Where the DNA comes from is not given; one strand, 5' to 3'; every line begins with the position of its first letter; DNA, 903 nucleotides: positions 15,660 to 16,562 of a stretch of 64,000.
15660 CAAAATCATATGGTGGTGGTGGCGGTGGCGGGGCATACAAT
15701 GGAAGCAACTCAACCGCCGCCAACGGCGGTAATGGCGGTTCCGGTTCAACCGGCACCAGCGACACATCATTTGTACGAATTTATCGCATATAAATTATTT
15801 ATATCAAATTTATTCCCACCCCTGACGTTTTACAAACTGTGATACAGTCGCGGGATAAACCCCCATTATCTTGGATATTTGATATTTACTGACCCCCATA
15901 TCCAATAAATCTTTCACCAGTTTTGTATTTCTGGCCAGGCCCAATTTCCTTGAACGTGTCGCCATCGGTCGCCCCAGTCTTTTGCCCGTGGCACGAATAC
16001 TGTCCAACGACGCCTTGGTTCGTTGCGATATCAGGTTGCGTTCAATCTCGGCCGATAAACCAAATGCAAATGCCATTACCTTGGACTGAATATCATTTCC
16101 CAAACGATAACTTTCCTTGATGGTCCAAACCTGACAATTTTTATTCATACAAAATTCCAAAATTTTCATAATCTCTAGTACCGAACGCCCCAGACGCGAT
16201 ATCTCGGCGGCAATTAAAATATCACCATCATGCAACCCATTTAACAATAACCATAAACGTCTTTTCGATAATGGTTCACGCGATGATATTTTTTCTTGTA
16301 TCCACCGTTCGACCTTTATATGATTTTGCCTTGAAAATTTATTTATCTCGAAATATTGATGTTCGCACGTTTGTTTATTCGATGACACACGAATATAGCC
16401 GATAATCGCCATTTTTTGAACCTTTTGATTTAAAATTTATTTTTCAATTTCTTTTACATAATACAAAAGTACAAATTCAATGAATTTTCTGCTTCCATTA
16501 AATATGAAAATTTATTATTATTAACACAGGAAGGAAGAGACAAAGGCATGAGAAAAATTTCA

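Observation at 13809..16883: Invertase-linked islet: two paralogous Gly-rich fibre-like proteins, a Hin-type serine recombinase and a protein with a tail-fibre-like motif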

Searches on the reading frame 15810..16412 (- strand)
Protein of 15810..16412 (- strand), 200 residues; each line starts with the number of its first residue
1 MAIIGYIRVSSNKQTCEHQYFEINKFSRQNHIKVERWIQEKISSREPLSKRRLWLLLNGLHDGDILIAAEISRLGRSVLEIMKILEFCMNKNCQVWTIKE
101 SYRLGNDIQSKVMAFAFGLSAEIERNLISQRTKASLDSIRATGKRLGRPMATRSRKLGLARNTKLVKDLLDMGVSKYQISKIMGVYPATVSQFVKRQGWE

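Call 4: search_protein_families(library=pfam, proteins=[window:15810-16412:-], max_evalue=1)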
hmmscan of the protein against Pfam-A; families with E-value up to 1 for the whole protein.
window:15810-16412:- (200 aa): 4 families
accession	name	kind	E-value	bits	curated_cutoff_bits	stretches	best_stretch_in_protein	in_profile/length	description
PF00239.26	Resolvase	-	6.9e-28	98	23.3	1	3-144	1-144/145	Resolvase, N terminal domain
PF13936.12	HTH_38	-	2.6e-05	24.3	27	2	167-196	14-43/44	Helix-turn-helix domain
PF13384.12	HTH_23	-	0.0029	17.8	24.6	1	166-196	11-40/50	Homeodomain-like domain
PF01325.25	Fe_dep_repress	-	0.0086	16.7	26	1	174-196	23-45/60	Iron dependent repressor, N-terminal DNA binding domain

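Call 5: search_protein_families(library=phrogs, proteins=[window:15810-16412:-], max_evalue=1)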
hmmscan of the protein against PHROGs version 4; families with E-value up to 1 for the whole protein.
window:15810-16412:- (200 aa): 16 families
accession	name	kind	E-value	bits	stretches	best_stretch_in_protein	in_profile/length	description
phrog_125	-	DNA, RNA and nucleotide metabolism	4.8e-39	135.4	1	1-198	20-204/254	DNA invertase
phrog_95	-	integration and excision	4.4e-14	53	1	2-147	89-241/651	integrase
phrog_6620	-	integration and excision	0.007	16.9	1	2-109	57-165/201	transposase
phrog_4151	-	DNA, RNA and nucleotide metabolism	0.009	16.8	1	164-200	11-47/154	DNA binding protein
phrog_8245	-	moron, auxiliary metabolic gene and host takeover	0.015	16.5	1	148-196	80-128/129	HicB-like antitoxin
phrog_8275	-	DNA, RNA and nucleotide metabolism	0.04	14.8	1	3-19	2-18/51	DNA invertase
phrog_7067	-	head and packaging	0.046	14.9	0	165-194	23-52/56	terminase small subunit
phrog_517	-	DNA, RNA and nucleotide metabolism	0.054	15.4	1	155-196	83-124/128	HTH DNA binding protein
phrog_664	-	DNA, RNA and nucleotide metabolism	0.076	13.8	1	121-199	46-126/210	DNA binding protein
phrog_20467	-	DNA, RNA and nucleotide metabolism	0.077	13.9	1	166-199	71-104/112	HNH endonuclease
phrog_1529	-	unknown function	0.089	13.8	1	163-193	8-38/209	-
phrog_296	-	integration and excision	0.099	12.3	1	161-199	228-266/626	DNA transposition protein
phrog_3855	-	DNA, RNA and nucleotide metabolism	0.12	13.8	1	161-195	67-101/115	HTH DNA binding protein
phrog_6831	-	transcription regulation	0.16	13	1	162-192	7-37/68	transcriptional regulator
phrog_4441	-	DNA, RNA and nucleotide metabolism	0.2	13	0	175-197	20-42/98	HTH DNA binding protein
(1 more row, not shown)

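Call 9: find_encoding_contigs(protein=window:15810-16412:-, flank=10000, max_places=10)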
Protein window:15810-16412:- (200 aa): 23 contigs read that carry it; 3 places shown.
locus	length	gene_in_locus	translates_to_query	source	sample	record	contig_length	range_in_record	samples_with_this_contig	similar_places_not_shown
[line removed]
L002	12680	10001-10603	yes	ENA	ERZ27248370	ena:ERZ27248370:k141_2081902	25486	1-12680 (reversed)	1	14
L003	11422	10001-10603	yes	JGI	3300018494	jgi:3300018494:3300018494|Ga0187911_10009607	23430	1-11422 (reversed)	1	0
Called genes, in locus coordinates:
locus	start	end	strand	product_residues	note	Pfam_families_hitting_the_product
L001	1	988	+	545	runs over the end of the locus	PF17251:Pom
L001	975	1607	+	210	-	-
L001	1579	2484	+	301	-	PF11276:DUF3078 (weak)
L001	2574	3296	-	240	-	PF13512:TPR_18, PF13525:YfiO, PF07719:TPR_2 (faint), PF13174:TPR_6 (faint), PF13428:TPR_14 (faint), PF13432:TPR_16 (faint)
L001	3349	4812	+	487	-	PF03023:MurJ, PF01554:MatE (weak)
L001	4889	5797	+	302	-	PF03330:DPBB_1, PF05036:SPOR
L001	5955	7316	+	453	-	PF00587:tRNA-synt_2b, PF03129:HGTP_anticodon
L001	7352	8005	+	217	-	PF01026:TatD_DNase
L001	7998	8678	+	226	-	PF00899:ThiF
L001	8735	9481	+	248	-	PF04402:SIMPL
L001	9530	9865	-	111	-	-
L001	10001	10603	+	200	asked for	PF00239:Resolvase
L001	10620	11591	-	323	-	-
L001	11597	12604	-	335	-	-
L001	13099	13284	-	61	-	PF04480:DUF559 (weak)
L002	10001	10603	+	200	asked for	PF00239:Resolvase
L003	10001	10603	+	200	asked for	PF00239:Resolvase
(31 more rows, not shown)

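Call 34: find_homologous_proteins(query=window:15810-16412:-, max_evalue=1e-10)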
Query window:15810-16412:- (200 aa): 8000 proteins with E <= 1e-10 among 8000 candidates; the best 120 are listed.
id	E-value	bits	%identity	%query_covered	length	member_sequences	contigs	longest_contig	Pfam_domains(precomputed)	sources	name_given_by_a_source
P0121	1.6e-124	431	99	100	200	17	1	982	PF00239.27,PF13936.13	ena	-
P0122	1.9e-123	427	99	100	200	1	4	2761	PF00239.27,PF13936.13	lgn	-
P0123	2.9e-94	332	75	100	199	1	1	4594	PF00239.27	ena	-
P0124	4.7e-94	332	74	100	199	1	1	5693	PF00239.27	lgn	-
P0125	1.3e-93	330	74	100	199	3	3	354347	PF00239.27,PF13936.13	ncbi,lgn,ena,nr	ncbi:recombinase family protein [bacterium]|nr:recombinase family protein [bacterium]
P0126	1.6e-93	330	75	100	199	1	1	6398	PF00239.27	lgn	-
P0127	1.7e-93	330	73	100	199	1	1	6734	PF00239.27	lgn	-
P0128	1.7e-93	330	74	100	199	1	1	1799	PF00239.27,PF13936.13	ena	-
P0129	2.7e-93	329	75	100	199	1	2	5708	PF00239.27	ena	-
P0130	4.7e-93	328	73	100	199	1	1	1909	PF00239.27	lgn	-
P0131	7.4e-93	328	75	100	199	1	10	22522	PF00239.27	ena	-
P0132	8.9e-93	327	74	100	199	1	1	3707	PF00239.27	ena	-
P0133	9.3e-93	327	74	100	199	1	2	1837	PF00239.27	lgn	-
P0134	1.2e-92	327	74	100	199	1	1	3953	PF00239.27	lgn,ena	-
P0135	1.2e-92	327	74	100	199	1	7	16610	PF00239.27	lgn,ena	-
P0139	6.0e-92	325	74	100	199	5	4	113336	PF00239.27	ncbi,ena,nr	ncbi:MAG: recombinase family protein [Alphaproteobacteria bacterium]|nr:recombinase family protein [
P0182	4.8e-90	318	72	100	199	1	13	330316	PF00239.27,PF13936.13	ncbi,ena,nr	ncbi:MAG: recombinase family protein [Alphaproteobacteria bacterium]|nr:recombinase family protein [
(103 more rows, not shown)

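Call 37: search_protein_families(library=ncbifam, proteins=[window:15810-16412:-], max_evalue=0.01)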
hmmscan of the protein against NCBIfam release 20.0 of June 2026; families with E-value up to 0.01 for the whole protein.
window:15810-16412:- (200 aa): 6 families
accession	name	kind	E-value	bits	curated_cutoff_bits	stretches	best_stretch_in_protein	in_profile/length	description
NF009949.0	PRK13413.1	equivalog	3.2e-76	255.6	272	1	3-197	2-196/203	master DNA invertase Mpi family serine-type recombinase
NF041201.1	recomb_XisF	equivalog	1.6e-06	27.3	375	1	4-146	2-143/465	fdxN element excision recombinase XisF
NF047344.1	SCCmet_CcrA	equivalog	5.5e-06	25.8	700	1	3-143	4-146/442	cassette chromosome recombinase CcrA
NF049883.1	resolv_YneB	equivalog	4.3e-05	23.1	175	1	4-144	3-147/211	YneB family resolvase-like protein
NF033518.0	transpos_IS607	equivalog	0.00024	20.7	110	1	3-100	56-154/187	IS607 family transposase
NF047343.1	SCCmet_CcrB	equivalog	0.0006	18.6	900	1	4-130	10-142/542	cassette chromosome recombinase CcrB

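Call 41: find_encoding_contigs(protein=P0139, flank=6000, max_places=4)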
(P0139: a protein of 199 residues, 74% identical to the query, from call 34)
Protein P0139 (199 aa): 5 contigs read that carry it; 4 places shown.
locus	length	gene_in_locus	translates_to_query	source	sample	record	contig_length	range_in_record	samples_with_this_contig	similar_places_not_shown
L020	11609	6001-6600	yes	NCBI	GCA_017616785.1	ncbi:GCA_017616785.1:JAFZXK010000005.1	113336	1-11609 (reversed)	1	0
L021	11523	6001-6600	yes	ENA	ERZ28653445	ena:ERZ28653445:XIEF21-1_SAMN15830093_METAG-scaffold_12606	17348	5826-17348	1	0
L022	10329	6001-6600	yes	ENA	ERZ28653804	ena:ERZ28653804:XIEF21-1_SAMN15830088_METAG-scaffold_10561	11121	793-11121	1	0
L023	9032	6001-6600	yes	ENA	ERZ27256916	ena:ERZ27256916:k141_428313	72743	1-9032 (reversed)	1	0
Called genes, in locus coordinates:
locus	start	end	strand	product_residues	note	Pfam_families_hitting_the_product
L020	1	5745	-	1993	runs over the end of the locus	-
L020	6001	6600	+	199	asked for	PF00239:Resolvase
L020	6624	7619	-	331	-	PF13310:Virulence_RhuM, PF02661:Fic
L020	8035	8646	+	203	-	-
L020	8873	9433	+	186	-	-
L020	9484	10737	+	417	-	PF02812:ELFV_dehydrog_N, PF00208:ELFV_dehydrog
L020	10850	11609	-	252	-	?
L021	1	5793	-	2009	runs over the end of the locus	-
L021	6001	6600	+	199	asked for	PF00239:Resolvase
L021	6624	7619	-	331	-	PF13310:Virulence_RhuM, PF02661:Fic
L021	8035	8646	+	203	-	-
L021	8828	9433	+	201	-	-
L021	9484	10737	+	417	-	PF02812:ELFV_dehydrog_N, PF00208:ELFV_dehydrog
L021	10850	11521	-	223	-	?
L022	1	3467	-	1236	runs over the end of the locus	-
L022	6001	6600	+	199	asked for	PF00239:Resolvase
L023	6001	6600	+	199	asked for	PF00239:Resolvase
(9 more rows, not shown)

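Call 42: find_encoding_contigs(protein=P0182, flank=6000, max_places=4)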
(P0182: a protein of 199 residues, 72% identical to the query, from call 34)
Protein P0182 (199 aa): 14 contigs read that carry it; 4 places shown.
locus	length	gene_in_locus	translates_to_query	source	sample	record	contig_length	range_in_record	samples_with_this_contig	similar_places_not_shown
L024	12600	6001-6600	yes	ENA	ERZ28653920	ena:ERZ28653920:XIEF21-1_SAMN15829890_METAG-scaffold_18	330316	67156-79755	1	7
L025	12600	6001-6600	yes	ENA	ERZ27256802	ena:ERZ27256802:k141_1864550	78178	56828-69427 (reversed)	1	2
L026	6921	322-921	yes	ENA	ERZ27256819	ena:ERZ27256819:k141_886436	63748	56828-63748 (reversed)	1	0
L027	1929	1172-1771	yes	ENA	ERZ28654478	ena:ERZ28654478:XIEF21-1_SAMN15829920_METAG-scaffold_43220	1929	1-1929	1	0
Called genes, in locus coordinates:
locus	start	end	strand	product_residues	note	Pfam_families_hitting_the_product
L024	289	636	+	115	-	-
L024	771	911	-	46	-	-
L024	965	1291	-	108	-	PF12599:DUF3768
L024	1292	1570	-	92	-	-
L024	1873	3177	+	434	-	PF13304:AAA_21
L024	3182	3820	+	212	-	PF13707:RloB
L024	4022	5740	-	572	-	PF03895:YadA_anchor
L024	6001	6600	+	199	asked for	PF00239:Resolvase, PF13936:HTH_38 (faint)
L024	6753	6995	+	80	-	-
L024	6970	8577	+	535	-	PF00239:Resolvase, PF07508:Recombinase, PF13408:Zn_ribbon_recom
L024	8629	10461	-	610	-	-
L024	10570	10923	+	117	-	PF03788:LrgA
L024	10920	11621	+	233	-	PF04172:LrgB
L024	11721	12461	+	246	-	PF04028:DUF374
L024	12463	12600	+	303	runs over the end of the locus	PF02606:LpxK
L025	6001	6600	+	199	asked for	PF00239:Resolvase, PF13936:HTH_38 (faint)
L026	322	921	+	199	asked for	PF00239:Resolvase, PF13936:HTH_38 (faint)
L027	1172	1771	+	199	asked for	PF00239:Resolvase, PF13936:HTH_38 (faint)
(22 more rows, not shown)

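Call 70: search_protein_families(library=padloc, proteins=[window:15810-16412:-], max_evalue=0.01)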
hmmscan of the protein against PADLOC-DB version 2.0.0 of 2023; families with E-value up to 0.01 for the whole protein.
window:15810-16412:- (200 aa): 0 families

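Call 73: search_solved_structures(query=window:15810-16412:-, max_evalue=0.001)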
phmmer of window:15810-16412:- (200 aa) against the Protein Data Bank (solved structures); distinct sequences matched with E-value up to 0.001: 15.
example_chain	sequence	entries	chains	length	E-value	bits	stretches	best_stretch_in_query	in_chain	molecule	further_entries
4m6f_A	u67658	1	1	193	8.8e-09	38.8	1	3-184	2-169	DNA-invertase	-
3uj3_X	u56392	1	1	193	3.9e-08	36.7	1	3-153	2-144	DNA-invertase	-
2gm4_A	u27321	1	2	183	2.1e-07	34.4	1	1-194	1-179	Transposon gamma-delta resolvase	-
1zr2_A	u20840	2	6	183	2.8e-07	33.9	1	1-194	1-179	Transposon gamma-delta resolvase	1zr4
5cy1_A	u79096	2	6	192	1.1e-06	32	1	1-155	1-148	Transposon Tn3 resolvase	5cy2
1gdt_A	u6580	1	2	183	1.3e-06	31.7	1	1-194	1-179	PROTEIN (GAMMA DELTA RESOLVASE)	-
2r0q_C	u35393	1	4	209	1.9e-06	31.2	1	3-182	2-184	Putative transposon Tn552 DNA-invertase bin3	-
5c35_A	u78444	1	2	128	1.2e-05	28.6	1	3-97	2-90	Recombinase Sin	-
1gdr_A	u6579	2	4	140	3.3e-05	27.2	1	1-138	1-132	GAMMA DELTA-RESOLVASE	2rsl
5c31_A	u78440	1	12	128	4.8e-05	26.7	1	3-98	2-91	Sin, putative plasmid resolvase dimer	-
3pkz_A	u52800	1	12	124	5.1e-05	26.5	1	3-97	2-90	Recombinase Sin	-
5c32_B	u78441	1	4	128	5.6e-05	26.4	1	3-97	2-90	Putative transposon Tn552 DNA-invertase bin3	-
5c34_B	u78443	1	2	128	5.8e-05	26.4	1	3-97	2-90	Putative transposon Tn552 DNA-invertase bin3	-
2gm5_A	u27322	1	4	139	0.00073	22.8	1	2-133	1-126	Transposon gamma-delta resolvase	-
1ght_A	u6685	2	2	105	0.00097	22.4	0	1-86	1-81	TRANSPOSON GAMMA-DELTA RESOLVASE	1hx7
